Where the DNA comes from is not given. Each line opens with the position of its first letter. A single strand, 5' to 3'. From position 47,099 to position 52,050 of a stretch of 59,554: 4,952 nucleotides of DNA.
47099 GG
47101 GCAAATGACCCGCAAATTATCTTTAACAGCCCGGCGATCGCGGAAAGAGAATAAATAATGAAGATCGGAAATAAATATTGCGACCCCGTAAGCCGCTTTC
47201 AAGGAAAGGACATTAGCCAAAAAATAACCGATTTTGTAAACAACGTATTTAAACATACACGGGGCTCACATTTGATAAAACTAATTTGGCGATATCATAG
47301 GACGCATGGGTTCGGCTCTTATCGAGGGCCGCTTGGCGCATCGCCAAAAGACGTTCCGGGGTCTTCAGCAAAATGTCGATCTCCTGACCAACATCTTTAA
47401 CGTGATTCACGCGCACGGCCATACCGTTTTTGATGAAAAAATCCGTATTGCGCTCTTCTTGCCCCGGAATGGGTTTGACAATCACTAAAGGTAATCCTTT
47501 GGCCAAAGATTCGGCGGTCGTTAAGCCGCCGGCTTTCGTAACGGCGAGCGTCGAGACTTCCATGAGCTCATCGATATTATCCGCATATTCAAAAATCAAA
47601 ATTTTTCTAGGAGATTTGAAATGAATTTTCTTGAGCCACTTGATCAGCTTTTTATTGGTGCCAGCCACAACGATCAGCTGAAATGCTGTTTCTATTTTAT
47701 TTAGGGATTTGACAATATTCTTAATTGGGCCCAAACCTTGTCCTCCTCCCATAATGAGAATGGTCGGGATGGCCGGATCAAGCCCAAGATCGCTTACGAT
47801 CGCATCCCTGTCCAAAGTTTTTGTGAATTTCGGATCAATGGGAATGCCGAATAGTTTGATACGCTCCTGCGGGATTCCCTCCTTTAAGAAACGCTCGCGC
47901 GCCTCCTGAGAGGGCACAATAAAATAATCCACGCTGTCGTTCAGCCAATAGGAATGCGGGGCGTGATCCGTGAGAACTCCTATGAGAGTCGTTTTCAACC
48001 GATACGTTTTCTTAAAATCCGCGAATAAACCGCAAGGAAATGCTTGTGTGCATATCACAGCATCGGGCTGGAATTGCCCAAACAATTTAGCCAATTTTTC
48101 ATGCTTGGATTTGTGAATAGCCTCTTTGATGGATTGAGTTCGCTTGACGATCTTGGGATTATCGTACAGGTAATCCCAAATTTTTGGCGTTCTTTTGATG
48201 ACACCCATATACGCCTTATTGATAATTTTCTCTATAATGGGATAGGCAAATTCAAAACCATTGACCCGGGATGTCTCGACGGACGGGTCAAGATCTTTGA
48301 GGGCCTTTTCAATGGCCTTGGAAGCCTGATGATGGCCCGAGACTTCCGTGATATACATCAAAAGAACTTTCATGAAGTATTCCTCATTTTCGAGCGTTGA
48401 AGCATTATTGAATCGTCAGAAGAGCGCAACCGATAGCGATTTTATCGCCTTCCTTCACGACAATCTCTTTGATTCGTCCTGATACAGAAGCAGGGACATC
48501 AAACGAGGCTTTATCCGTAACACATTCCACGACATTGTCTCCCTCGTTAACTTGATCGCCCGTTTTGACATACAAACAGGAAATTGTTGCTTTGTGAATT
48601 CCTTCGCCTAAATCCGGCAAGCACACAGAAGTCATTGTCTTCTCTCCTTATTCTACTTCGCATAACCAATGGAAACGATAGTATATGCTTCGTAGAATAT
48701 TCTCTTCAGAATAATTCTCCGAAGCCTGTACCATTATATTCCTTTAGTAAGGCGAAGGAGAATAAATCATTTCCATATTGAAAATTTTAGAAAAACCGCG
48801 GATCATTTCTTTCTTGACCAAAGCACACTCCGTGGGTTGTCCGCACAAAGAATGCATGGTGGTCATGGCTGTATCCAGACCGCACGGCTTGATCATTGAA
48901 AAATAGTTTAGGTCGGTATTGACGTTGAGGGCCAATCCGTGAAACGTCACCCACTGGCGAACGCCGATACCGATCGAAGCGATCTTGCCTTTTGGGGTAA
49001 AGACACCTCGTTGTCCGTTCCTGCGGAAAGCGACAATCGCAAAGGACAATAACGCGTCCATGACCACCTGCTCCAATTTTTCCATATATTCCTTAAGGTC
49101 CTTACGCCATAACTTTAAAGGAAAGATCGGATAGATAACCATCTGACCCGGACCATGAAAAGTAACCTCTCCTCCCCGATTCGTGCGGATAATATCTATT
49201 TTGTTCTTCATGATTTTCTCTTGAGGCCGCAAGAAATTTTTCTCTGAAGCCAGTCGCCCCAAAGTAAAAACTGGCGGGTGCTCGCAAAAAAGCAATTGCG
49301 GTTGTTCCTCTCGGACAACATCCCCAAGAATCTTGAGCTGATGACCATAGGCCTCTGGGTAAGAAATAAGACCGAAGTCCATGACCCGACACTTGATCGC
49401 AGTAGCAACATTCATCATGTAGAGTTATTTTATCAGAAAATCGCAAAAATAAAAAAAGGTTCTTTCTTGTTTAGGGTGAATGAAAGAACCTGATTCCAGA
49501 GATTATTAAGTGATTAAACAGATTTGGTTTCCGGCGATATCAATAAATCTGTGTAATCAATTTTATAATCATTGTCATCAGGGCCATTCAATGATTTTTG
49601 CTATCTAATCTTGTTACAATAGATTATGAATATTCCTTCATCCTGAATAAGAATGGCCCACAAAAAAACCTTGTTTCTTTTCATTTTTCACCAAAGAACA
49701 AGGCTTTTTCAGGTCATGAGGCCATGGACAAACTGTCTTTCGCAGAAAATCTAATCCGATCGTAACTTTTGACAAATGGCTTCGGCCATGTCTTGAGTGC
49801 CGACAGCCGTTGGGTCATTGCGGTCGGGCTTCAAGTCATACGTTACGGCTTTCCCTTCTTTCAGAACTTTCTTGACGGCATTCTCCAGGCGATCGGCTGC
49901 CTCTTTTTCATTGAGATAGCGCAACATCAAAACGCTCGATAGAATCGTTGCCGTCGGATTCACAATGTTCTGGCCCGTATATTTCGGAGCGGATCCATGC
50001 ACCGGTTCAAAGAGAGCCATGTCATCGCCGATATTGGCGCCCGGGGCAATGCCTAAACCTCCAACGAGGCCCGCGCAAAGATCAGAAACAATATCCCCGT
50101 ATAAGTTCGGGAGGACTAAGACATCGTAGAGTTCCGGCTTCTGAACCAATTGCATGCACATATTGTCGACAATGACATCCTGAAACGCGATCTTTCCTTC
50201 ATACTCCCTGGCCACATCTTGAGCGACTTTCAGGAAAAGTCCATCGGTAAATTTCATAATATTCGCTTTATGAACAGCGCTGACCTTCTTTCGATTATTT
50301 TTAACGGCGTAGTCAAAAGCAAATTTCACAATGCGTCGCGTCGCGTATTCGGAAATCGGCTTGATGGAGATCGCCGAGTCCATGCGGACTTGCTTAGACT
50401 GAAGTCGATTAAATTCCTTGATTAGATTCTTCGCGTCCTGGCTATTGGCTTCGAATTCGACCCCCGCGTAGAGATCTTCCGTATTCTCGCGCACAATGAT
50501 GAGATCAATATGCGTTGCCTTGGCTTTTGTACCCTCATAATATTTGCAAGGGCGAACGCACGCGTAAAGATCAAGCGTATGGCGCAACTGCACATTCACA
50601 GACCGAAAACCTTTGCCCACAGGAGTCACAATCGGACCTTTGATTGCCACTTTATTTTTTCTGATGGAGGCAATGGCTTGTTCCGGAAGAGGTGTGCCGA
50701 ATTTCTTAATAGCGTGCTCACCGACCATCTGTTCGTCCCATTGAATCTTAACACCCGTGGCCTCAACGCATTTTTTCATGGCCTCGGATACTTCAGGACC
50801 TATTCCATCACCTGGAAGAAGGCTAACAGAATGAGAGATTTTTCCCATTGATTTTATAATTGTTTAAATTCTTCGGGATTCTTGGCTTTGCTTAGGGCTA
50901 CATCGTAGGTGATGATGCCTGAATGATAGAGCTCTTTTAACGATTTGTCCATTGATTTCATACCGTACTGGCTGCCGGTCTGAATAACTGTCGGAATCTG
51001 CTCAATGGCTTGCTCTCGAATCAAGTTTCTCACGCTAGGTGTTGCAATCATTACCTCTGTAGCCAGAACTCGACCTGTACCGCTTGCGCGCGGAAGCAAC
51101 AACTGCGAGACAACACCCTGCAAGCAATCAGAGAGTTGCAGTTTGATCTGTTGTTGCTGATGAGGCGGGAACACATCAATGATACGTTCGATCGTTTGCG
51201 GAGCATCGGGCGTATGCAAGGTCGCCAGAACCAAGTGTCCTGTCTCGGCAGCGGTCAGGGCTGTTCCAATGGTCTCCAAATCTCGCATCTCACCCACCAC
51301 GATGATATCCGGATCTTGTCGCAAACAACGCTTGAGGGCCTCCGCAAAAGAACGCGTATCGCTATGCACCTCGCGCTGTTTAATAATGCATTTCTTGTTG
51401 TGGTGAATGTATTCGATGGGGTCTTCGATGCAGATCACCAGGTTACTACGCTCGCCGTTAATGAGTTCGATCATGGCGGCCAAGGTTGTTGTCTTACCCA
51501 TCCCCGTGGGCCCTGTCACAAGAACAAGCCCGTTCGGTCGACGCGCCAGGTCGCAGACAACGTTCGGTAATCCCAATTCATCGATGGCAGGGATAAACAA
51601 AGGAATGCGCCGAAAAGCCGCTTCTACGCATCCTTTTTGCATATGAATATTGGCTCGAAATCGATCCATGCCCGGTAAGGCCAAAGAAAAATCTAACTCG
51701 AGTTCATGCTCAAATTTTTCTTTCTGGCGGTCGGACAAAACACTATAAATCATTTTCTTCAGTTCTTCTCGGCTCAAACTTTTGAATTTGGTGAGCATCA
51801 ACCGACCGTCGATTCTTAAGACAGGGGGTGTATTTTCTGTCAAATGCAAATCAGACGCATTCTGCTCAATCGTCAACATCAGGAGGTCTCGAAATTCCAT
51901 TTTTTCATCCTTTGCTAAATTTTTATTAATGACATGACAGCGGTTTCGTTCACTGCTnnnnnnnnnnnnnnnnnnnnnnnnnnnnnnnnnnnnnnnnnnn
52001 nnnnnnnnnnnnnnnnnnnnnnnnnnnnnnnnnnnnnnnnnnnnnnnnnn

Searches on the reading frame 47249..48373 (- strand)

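Call 75: search_protein_families(library=pfam, proteins=[window:47249-48373:-], max_evalue=0.1)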
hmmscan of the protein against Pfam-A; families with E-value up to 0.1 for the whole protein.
window:47249-48373:- (374 aa): 5 families
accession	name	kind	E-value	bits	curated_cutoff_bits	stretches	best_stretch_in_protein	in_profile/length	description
PF06925.17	MGDG_synth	-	2e-26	93.5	25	1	14-179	1-169/169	Monogalactosyldiacylglycerol (MGDG) synthase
PF04101.22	Glyco_tran_28_C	-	1.5e-12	48.3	22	1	204-363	1-164/166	Glycosyltransferase family 28 C-terminal domain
PF00534.26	Glycos_transf_1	-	5.1e-08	33.1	26.4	1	220-349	33-169/172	Glycosyl transferases group 1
PF13439.12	Glyco_transf_4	-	0.00019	21.9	28.5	1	90-181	60-168/170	Glycosyltransferase Family 4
PF02350.25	Epimerase_2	-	0.0021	17.4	30.6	1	150-347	125-328/347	UDP-N-acetylglucosamine 2-epimerase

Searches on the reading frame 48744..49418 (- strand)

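Call 75: search_protein_families(library=pfam, proteins=[window:48744-49418:-], max_evalue=0.1)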
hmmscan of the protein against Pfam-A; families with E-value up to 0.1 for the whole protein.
window:48744-49418:- (224 aa): 1 family
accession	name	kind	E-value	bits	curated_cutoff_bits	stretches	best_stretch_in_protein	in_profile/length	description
PF21948.1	LplA-B_cat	-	7e-41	140.8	27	1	31-209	13-199/200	Lipoyl protein ligase A/B catalytic domain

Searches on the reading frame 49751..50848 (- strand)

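Call 75: search_protein_families(library=pfam, proteins=[window:49751-50848:-], max_evalue=0.1)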
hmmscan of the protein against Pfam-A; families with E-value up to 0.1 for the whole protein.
window:49751-50848:- (365 aa): 1 family
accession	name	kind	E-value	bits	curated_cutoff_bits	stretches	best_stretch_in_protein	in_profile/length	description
PF00180.25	Iso_dh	-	1.9e-108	363.2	27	1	8-358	2-348/348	Isocitrate/isopropylmalate dehydrogenase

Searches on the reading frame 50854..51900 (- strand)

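Call 75: search_protein_families(library=pfam, proteins=[window:50854-51900:-], max_evalue=0.1)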
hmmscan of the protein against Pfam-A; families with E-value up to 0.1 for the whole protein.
window:50854-51900:- (348 aa): 27 families (the best 25 are shown)
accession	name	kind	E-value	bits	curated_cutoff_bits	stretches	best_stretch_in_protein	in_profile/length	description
PF00437.27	T2SSE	-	6.8e-43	147.2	24.9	1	117-283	136-288/370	Type II/IV secretion system protein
PF13401.12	AAA_22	-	0.00013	22.8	27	1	122-159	4-33/130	AAA domain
PF13191.12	AAA_16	-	0.0002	22.4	32.6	1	120-151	22-52/167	AAA ATPase domain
PF25199.1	nSTAND_NTPase5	-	0.00055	20.2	34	1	119-164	37-82/145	Novel STAND NTPase 5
PF13604.12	AAA_30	-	0.0007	19.8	27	1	114-149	9-44/191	AAA domain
PF13245.12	AAA_19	-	0.0013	19.3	25.1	1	122-173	10-55/134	AAA domain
PF03266.21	NTPase_1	-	0.002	18.4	23.9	0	126-149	2-25/168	NTPase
PF13555.12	AAA_29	-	0.0022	18.2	27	1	121-151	20-50/61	P-loop containing region of AAA domain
PF00448.28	SRP54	-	0.005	16.9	22.7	1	125-160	3-38/196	SRP54-type protein, GTPase domain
PF13476.12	AAA_23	-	0.0056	17.8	27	1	123-151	19-47/201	AAA domain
PF20720.3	nSTAND3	-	0.0065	16.6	27.2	1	123-154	17-48/155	Novel STAND NTPase 3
PF04851.21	ResIII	-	0.0068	16.8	22.5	1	125-158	25-59/164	Type III restriction enzyme, res subunit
PF01580.24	FtsK_SpoIIIE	-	0.0086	16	24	1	113-144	30-60/221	FtsK/SpoIIIE family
PF13173.12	AAA_14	-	0.01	16.3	27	1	124-170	3-49/129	AAA domain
PF06414.18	Zeta_toxin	-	0.018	15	22.3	1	125-187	18-85/199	Zeta toxin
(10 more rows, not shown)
